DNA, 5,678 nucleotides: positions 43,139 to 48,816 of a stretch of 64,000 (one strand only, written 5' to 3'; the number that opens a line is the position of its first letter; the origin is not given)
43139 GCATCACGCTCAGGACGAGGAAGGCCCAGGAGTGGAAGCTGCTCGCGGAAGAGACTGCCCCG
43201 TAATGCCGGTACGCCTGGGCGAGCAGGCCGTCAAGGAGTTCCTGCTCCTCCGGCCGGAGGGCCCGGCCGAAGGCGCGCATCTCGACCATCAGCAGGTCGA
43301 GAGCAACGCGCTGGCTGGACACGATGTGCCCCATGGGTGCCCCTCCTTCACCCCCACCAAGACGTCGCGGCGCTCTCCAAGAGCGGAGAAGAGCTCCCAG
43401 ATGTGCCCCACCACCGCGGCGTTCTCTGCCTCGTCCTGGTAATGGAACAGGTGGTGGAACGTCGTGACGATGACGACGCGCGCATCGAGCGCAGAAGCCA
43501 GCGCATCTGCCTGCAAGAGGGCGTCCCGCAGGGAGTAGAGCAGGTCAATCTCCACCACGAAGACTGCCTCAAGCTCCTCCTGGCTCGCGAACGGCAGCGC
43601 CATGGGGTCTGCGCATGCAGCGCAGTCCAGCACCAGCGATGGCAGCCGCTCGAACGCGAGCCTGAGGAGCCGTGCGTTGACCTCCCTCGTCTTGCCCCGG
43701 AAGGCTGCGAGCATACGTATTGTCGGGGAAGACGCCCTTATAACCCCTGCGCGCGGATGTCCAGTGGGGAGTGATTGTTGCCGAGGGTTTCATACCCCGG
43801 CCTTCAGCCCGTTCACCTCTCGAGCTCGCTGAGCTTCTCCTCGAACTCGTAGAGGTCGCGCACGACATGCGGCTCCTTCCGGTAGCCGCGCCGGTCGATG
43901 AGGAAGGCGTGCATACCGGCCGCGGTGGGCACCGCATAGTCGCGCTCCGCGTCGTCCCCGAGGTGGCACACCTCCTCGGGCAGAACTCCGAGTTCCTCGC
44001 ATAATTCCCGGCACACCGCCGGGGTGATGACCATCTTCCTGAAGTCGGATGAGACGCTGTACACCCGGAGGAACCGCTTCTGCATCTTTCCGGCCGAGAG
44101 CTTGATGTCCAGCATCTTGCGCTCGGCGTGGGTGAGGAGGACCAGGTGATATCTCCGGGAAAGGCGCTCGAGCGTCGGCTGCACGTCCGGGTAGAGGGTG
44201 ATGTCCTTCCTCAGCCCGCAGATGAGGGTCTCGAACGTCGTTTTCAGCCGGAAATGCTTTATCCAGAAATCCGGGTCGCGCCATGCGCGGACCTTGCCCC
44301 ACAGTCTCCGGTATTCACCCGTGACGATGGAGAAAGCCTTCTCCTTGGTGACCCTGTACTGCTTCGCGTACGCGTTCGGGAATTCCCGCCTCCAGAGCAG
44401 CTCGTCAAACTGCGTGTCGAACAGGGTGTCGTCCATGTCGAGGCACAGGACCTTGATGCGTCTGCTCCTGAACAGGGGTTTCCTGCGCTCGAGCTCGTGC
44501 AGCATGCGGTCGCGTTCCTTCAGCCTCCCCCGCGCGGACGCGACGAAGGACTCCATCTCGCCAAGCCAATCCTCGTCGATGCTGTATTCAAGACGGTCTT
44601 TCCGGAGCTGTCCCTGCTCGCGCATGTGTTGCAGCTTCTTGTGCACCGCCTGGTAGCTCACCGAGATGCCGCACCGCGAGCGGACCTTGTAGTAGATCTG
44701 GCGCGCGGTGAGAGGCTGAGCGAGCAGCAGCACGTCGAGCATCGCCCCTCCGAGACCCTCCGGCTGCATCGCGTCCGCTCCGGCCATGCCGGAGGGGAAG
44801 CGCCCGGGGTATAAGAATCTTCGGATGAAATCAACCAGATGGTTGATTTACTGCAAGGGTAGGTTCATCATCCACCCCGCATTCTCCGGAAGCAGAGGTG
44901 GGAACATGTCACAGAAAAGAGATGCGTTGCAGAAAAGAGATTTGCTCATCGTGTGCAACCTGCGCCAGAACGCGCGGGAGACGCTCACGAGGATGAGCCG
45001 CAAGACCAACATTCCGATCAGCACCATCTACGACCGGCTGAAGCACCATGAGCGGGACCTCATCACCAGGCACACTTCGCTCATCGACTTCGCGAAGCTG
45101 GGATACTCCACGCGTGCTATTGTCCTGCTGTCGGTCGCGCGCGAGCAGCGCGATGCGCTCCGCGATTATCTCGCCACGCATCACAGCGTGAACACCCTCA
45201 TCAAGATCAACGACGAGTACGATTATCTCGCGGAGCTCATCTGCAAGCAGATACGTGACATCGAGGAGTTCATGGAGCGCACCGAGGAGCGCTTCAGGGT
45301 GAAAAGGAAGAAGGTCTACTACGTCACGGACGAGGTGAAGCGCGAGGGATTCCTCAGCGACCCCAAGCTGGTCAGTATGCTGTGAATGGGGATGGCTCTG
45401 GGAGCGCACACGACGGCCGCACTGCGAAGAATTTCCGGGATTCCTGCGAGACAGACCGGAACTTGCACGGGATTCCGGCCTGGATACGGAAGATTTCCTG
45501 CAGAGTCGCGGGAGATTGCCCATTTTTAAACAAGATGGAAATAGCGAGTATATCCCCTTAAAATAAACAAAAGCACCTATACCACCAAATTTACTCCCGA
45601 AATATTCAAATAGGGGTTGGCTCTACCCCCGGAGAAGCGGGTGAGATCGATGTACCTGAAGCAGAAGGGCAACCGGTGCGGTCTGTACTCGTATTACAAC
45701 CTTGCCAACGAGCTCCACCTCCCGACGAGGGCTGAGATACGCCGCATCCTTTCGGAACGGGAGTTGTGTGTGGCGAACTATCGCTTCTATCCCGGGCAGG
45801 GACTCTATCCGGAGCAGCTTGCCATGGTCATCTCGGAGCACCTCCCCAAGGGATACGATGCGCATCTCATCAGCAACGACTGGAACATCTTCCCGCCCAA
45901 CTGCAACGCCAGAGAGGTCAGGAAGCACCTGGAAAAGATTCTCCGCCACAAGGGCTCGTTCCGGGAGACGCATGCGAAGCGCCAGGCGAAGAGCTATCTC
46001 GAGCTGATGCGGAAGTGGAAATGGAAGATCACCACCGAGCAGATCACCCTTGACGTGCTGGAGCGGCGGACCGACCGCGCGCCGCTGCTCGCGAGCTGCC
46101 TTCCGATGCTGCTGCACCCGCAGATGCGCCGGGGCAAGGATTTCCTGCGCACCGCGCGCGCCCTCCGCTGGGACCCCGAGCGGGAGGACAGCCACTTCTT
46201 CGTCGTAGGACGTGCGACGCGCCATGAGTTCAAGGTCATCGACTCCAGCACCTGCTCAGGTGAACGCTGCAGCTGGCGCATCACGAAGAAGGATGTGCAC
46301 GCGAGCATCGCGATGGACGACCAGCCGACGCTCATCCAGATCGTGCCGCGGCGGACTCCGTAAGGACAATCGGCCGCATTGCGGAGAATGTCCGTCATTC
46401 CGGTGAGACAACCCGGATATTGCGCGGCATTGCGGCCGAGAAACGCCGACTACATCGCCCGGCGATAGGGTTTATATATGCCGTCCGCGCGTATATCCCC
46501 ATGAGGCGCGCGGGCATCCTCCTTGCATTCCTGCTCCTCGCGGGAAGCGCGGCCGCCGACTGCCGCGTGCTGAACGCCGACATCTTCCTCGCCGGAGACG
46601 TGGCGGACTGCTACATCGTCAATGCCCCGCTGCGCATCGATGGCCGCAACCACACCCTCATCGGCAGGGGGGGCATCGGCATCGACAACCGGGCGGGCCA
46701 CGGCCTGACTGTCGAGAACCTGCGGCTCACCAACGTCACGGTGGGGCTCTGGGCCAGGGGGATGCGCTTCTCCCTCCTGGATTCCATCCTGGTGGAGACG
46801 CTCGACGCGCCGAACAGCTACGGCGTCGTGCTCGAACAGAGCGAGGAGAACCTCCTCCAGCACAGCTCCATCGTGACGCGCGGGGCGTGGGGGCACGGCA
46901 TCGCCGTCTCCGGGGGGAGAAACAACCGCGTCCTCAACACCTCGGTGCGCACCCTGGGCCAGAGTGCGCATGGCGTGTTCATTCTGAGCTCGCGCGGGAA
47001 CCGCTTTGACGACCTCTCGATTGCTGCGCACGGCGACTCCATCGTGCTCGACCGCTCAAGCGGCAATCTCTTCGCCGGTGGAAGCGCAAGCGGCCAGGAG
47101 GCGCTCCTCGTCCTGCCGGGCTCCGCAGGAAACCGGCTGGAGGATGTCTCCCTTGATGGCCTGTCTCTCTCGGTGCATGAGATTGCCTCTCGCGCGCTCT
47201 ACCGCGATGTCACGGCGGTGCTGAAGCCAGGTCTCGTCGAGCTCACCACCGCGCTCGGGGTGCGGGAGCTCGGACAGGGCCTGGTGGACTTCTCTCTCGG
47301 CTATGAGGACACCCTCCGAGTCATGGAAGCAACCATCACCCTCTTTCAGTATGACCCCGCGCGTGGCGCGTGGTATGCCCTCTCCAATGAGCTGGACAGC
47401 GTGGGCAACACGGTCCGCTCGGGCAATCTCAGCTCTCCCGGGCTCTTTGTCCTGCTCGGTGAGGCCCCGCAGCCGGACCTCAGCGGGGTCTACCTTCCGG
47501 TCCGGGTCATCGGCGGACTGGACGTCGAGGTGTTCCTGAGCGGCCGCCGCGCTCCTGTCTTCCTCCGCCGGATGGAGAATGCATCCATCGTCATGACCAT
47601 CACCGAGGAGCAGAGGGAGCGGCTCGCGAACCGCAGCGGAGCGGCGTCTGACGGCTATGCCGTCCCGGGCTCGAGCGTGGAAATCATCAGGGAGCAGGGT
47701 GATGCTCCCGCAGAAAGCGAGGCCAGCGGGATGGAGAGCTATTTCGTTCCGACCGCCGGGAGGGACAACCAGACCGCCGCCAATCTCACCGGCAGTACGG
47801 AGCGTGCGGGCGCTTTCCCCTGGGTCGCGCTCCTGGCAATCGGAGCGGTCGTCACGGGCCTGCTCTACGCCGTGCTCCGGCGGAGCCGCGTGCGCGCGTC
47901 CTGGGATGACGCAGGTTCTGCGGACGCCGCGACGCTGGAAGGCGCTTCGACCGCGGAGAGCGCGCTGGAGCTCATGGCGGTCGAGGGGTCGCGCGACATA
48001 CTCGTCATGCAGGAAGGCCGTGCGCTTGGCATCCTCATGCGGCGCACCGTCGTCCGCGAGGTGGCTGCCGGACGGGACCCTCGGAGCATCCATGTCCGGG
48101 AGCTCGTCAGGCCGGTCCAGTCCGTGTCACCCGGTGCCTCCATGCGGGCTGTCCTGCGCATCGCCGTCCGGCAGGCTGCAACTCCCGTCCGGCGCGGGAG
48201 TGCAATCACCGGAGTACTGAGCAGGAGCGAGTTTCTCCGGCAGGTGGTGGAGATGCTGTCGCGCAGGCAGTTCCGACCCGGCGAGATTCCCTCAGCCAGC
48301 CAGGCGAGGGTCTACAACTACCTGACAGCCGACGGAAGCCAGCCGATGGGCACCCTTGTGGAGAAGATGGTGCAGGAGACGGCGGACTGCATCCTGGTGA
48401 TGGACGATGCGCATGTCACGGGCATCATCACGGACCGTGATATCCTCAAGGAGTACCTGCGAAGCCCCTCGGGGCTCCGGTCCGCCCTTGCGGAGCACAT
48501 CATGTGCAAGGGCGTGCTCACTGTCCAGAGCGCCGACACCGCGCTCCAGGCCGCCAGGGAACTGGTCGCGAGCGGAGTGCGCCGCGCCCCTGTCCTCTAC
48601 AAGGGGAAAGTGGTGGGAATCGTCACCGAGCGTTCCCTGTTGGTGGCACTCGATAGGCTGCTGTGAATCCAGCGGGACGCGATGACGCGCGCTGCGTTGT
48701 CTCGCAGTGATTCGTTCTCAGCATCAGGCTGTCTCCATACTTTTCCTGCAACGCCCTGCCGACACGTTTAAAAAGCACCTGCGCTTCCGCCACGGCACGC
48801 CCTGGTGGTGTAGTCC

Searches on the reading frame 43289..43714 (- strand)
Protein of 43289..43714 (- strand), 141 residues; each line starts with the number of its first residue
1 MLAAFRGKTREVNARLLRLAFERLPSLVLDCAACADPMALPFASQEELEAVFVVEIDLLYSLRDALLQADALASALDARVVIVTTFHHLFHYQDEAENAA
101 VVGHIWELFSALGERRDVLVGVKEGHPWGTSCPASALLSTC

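Call 3: search_protein_families(library=pfam, proteins=[window:43289-43714:-], max_evalue=1)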
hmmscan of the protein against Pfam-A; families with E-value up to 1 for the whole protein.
window:43289-43714:- (141 aa): 0 families

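Call 4: search_protein_families(library=ncbifam, proteins=[window:43289-43714:-], max_evalue=1)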
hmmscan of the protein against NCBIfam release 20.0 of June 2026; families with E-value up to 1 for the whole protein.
window:43289-43714:- (141 aa): 0 families

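Call 35: search_solved_structures(query=A2, max_evalue=10, show_alignments=2)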
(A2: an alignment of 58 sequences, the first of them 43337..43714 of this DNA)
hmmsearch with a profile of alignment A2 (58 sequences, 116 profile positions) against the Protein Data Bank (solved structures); distinct sequences matched with E-value up to 10: 47.
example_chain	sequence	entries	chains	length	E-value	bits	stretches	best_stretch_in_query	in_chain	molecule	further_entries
6r3p_A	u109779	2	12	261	0.00036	23.5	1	15-114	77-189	Meiotic recombination protein DMC1/LIM15 homolog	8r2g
4hyy_A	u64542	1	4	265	0.00037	23.5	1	15-114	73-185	Meiotic recombination protein DMC1/LIM15 homolog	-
7c98_A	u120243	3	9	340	0.00053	23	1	15-114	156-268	Meiotic recombination protein DMC1/LIM15 homolog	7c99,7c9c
8qqe_A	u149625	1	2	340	0.00054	23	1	15-114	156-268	Meiotic recombination protein DMC1/LIM15 homolog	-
1v5w_A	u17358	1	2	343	0.00054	22.9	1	15-114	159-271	Meiotic recombination protein DMC1/LIM15 homolog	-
7uek_A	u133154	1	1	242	0.00055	22.9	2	35-110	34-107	OT3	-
7qv8_A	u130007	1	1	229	0.00088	22.3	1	15-114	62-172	DNA repair protein RAD51 homolog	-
2zjb_A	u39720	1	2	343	0.00094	22.2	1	15-114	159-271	Meiotic recombination protein DMC1/LIM15 homolog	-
4a6p_A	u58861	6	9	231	0.0012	21.9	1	14-114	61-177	DNA REPAIR AND RECOMBINATION PROTEIN RADA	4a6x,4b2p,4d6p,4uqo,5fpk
7cgy_A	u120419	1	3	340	0.0014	21.6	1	15-114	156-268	Meiotic recombination protein DMC1/LIM15 homolog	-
9zzr_D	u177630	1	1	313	0.0018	21.3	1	31-114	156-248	DNA repair protein RAD51 homolog 4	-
8faz_D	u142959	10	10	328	0.002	21.1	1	31-114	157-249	DNA repair protein RAD51 homolog 4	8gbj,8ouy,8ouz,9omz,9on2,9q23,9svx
9q25_D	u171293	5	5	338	0.0021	21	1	31-114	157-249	DNA repair protein RAD51 homolog 4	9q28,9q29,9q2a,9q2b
8fbj_A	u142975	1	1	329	0.0026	20.7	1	75-104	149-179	KWOCA_60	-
1pzn_A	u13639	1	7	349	0.0028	20.6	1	14-114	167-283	DNA repair and recombination protein rad51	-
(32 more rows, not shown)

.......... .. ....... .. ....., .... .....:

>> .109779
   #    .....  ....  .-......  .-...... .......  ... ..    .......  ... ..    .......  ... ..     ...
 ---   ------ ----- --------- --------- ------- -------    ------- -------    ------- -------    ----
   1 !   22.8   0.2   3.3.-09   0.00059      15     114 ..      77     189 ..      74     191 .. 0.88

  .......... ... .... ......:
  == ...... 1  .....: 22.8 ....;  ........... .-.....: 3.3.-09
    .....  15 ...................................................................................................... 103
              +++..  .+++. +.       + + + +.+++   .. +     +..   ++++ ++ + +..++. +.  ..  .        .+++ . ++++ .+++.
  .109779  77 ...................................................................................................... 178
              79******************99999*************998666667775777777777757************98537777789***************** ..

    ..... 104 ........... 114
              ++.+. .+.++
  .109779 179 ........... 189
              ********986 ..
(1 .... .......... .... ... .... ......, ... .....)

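Call 81: search_protein_families(library=padloc, proteins=[window:43289-43714:-], max_evalue=0.001)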
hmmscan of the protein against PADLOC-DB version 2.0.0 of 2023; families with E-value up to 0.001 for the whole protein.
window:43289-43714:- (141 aa): 0 families

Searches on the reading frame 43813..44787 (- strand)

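Call 3: search_protein_families(library=pfam, proteins=[window:43813-44787:-], max_evalue=1)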
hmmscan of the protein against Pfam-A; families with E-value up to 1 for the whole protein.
window:43813-44787:- (324 aa): 5 families
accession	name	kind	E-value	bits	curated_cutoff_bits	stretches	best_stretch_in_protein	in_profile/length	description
PF00702.32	Hydrolase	-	2.4e-11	44.9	26.4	1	111-291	1-191/191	haloacid dehalogenase-like hydrolase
PF13419.12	HAD_2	-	1.1e-08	35.9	23.8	1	117-295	4-176/178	Haloacid dehalogenase-like hydrolase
PF12710.13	HAD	-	0.011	16.6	27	1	116-230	3-119/189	haloacid dehalogenase-like hydrolase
PF13242.12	Hydrolase_like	-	0.014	15.8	22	1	256-299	7-50/75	HAD-hyrolase-like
PF03031.24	NIF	-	0.068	13.3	21.8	0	112-131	1-20/160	NLI interacting factor-like phosphatase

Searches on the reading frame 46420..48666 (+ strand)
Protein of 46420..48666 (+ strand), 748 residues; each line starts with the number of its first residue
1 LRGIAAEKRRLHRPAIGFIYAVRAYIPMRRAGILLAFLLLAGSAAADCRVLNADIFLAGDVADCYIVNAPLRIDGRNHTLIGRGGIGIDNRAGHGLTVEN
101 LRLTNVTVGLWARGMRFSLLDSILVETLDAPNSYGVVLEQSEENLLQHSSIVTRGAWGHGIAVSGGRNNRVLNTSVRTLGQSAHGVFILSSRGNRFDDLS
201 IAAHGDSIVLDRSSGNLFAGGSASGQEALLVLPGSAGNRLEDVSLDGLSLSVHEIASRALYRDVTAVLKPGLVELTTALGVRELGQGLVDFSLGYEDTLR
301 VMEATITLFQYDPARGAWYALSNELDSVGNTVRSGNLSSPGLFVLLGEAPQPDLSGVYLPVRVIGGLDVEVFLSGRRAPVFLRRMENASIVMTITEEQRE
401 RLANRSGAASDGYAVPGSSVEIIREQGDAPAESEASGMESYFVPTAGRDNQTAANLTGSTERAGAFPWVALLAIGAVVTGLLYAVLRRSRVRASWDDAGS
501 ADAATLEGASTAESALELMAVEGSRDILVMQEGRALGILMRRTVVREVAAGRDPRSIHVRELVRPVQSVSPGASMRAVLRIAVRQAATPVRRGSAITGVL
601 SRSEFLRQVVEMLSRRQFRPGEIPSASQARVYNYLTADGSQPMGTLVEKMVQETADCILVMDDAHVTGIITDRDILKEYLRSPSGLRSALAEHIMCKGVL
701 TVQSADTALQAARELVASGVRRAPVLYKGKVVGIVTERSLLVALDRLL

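Call 54: search_protein_families(library=pfam, proteins=[window:46420-48666:+], max_evalue=0.00001)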
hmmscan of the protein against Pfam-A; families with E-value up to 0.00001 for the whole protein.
window:46420-48666:+ (748 aa): 2 families
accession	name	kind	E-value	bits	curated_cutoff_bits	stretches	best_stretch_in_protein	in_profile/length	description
PF00571.33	CBS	-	5.8e-24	84.6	24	1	692-744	2-55/57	CBS domain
PF05048.19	NosD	-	5.4e-06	26.4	23.6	1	87-219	40-165/212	Periplasmic copper-binding protein (NosD)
